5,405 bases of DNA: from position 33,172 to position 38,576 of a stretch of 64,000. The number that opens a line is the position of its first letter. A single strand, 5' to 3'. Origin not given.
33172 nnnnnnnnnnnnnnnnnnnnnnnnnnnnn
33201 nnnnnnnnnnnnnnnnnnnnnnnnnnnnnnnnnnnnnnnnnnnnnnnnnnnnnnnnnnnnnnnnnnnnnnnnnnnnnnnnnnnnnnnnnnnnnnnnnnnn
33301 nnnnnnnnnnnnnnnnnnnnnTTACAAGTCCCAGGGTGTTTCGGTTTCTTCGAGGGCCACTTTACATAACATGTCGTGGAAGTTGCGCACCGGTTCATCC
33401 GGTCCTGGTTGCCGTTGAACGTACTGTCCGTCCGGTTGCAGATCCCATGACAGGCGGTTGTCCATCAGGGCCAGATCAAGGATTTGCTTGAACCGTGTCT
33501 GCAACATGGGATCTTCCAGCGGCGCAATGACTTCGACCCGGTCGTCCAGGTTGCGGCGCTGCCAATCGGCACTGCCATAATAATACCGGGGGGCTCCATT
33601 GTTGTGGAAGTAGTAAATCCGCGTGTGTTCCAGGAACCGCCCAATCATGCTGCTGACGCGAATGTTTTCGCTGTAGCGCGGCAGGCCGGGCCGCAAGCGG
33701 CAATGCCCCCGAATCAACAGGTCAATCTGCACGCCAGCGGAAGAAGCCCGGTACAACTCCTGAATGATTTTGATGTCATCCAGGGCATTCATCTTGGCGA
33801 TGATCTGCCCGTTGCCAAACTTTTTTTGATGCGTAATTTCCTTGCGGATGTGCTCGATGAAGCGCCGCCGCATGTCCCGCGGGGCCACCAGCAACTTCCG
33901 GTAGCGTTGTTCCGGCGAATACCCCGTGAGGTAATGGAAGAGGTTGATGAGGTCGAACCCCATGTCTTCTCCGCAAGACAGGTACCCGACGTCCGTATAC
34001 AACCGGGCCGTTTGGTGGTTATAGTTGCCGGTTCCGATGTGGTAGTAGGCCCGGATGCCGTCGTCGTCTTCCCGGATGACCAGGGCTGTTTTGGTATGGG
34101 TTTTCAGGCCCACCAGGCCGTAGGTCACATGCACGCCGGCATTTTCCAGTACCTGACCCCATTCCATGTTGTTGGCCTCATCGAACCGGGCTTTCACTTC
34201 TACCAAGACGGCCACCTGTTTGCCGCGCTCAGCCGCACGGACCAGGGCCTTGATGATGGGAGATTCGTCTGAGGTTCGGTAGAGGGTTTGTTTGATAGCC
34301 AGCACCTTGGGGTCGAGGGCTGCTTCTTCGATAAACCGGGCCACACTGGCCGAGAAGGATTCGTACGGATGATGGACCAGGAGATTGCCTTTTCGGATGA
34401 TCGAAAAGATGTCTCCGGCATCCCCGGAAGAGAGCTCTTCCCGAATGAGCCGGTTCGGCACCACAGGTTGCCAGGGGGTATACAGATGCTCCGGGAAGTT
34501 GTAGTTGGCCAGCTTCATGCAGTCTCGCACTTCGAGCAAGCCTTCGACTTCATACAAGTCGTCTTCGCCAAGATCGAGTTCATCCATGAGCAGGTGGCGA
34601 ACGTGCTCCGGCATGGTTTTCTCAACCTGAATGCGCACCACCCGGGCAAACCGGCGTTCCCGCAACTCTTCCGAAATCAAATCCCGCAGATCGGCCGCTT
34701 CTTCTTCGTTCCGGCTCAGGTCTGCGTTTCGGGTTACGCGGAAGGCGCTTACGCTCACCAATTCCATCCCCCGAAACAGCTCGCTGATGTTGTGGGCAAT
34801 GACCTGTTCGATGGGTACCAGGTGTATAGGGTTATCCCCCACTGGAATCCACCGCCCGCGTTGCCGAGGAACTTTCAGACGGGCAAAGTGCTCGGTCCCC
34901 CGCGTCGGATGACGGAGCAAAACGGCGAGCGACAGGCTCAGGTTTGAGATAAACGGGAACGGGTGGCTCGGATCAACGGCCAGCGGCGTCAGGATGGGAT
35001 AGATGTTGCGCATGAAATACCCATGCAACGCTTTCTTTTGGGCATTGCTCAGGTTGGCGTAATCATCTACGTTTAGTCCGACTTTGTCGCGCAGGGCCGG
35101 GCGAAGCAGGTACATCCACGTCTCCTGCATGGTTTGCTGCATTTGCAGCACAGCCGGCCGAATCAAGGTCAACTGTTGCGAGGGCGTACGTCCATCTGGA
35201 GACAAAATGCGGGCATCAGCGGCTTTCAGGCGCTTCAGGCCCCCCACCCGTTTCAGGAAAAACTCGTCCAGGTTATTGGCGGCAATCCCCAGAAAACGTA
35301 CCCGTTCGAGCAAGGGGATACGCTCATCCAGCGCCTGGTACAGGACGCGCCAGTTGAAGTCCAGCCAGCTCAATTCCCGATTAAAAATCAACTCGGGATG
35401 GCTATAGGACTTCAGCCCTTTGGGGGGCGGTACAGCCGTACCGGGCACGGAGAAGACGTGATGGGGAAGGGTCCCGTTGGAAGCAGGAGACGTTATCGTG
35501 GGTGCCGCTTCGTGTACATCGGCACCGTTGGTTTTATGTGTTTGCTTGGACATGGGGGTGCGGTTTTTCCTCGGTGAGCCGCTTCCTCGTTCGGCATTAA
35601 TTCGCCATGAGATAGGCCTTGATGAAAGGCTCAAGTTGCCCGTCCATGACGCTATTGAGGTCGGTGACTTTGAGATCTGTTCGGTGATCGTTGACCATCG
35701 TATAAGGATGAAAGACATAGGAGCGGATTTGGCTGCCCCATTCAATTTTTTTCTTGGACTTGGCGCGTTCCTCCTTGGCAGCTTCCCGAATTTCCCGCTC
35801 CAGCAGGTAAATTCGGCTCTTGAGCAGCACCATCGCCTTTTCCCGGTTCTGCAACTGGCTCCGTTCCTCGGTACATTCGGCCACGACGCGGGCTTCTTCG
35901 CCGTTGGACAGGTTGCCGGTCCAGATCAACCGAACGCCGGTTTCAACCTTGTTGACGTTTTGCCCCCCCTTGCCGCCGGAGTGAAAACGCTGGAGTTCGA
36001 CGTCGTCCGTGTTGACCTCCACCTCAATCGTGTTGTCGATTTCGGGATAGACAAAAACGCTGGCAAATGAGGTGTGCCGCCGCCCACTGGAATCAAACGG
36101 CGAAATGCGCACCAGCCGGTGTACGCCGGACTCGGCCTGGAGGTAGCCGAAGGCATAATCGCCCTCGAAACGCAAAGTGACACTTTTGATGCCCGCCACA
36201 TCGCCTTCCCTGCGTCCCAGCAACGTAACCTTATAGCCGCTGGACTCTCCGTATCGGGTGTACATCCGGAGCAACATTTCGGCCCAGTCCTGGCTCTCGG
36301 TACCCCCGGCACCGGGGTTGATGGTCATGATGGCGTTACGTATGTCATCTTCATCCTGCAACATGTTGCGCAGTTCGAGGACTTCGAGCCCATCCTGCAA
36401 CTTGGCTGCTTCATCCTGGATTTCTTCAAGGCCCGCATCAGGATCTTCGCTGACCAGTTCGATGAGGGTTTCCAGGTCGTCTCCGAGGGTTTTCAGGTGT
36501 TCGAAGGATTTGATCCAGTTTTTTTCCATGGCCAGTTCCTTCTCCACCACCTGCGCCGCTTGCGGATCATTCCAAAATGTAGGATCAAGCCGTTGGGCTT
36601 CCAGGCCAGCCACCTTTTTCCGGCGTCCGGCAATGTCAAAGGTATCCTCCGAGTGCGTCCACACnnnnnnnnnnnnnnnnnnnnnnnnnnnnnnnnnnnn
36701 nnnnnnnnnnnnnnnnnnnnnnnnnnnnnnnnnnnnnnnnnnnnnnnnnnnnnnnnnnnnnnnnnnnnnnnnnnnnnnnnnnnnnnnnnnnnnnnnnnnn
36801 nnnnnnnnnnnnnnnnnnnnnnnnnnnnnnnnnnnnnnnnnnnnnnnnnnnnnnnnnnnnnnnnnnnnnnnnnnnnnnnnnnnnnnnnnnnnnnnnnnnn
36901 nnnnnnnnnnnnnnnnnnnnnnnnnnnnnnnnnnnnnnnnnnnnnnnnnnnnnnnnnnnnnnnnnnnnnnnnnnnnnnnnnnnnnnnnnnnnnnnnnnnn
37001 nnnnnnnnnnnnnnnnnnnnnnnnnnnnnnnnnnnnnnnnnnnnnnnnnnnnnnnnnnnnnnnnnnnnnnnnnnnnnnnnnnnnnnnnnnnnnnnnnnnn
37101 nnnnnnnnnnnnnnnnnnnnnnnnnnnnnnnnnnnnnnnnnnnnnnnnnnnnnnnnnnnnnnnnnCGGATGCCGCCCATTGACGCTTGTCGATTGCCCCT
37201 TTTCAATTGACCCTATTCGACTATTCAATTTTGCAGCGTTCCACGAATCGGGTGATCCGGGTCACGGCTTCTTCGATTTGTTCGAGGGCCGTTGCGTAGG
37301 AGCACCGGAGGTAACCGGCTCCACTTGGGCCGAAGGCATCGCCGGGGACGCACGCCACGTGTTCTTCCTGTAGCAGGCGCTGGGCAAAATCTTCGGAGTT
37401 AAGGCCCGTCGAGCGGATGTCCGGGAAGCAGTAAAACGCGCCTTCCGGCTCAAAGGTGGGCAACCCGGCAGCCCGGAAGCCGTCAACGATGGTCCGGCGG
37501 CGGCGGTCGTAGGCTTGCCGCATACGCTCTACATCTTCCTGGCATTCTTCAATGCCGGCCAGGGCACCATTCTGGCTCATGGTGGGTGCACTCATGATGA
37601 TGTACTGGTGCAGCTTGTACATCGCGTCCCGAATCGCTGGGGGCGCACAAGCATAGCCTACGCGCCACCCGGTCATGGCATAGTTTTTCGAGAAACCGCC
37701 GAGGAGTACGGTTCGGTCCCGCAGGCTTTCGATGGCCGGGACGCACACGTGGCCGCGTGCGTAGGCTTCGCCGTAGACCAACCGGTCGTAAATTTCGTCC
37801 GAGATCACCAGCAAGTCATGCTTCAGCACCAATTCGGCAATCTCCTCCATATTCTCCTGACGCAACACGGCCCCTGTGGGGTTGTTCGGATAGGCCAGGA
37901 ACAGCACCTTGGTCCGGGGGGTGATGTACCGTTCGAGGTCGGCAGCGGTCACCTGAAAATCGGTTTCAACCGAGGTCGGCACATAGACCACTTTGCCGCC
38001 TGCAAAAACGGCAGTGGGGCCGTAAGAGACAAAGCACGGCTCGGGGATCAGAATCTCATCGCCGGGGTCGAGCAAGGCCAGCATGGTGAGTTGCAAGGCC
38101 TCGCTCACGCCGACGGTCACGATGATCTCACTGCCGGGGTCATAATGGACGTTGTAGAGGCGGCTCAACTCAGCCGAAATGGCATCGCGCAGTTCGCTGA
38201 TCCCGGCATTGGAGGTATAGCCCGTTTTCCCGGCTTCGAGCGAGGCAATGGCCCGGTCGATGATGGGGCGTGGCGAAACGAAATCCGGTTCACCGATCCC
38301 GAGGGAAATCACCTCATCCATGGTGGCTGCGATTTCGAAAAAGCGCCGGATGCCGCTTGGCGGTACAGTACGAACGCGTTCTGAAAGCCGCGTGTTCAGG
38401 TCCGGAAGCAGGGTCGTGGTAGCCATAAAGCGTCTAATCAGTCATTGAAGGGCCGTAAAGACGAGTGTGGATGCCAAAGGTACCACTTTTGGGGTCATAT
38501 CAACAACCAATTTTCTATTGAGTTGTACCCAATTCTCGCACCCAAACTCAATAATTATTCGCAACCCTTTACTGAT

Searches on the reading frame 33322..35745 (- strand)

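Call 30: search_protein_families(library=pfam, proteins=[window:33322-35745:-], max_evalue=0.00001)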
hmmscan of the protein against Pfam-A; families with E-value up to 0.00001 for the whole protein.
window:33322-35745:- (807 aa): 5 families
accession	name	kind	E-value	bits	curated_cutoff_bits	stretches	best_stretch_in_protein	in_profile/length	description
PF17941.7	PP_kinase_C_1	-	2.4e-69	232.6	25.7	1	445-610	1-165/167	Polyphosphate kinase C-terminal domain 1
PF13090.12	PP_kinase_C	-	1.2e-63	214.1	25.8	1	618-784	1-167/172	Polyphosphate kinase C-terminal domain 2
PF02503.22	PP_kinase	-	1.3e-60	204.7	31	1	236-412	2-183/183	Polyphosphate kinase middle domain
PF13089.11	PP_kinase_N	-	8.2e-31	106.9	23.8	1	121-220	2-101/107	Polyphosphate kinase N-terminal domain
PF13091.12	PLDc_2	-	2.1e-12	47.5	27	0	492-583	20-108/132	PLD-like domain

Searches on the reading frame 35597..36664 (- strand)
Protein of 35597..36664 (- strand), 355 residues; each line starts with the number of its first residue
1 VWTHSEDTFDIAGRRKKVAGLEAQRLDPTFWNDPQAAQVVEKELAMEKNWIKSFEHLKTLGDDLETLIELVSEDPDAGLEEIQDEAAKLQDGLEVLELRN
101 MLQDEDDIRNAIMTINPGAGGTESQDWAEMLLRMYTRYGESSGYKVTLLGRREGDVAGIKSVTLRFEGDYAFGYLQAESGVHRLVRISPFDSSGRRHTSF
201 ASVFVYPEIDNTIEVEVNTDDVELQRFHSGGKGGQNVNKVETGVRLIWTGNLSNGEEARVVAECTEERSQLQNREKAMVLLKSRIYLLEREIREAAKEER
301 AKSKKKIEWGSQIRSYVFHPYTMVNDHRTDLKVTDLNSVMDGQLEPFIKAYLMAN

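Call 30: search_protein_families(library=pfam, proteins=[window:35597-36664:-], max_evalue=0.00001)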
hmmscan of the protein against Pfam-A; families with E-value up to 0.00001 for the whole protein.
window:35597-36664:- (355 aa): 2 families
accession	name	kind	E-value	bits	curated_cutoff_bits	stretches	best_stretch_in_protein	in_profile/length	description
PF03462.23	PCRF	-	1.7e-57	194.8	24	1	16-203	3-194/194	PCRF domain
PF00472.26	RF-1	-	1.3e-31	109.4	35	1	212-328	2-116/116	RF-1 domain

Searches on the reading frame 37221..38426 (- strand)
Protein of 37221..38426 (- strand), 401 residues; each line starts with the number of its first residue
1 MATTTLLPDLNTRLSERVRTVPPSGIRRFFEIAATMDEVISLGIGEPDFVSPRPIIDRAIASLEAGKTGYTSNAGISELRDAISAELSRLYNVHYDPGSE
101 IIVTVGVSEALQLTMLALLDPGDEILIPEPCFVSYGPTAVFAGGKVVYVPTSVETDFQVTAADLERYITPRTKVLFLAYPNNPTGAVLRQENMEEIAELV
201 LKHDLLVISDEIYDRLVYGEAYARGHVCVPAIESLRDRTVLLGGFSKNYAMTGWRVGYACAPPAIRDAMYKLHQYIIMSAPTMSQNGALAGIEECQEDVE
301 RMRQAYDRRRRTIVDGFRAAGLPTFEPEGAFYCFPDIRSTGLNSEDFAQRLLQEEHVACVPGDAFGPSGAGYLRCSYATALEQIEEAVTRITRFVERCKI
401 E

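Call 30: search_protein_families(library=pfam, proteins=[window:37221-38426:-], max_evalue=0.00001)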
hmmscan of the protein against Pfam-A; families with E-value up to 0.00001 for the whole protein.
window:37221-38426:- (401 aa): 5 families
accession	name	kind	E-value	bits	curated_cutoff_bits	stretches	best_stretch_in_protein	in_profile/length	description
PF00155.27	Aminotran_1_2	-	6.5e-73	246.4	19.7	1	38-391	2-361/361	Aminotransferase class I and II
PF01041.23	DegT_DnrJ_EryC1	-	1.7e-08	34.5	19.8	1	104-210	45-145/360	DegT/DnrJ/EryC1/StrS aminotransferase family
PF00266.25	Aminotran_5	-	1.1e-06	28.4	21.5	1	90-210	55-175/371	Aminotransferase class-V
PF01053.26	Cys_Met_Meta_PP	-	1.2e-06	27.8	27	1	109-211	78-174/381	Cys/Met metabolism PLP-dependent enzyme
PF01212.27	Beta_elim_lyase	-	9.8e-06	25.5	27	0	109-210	58-168/288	Beta-eliminating lyase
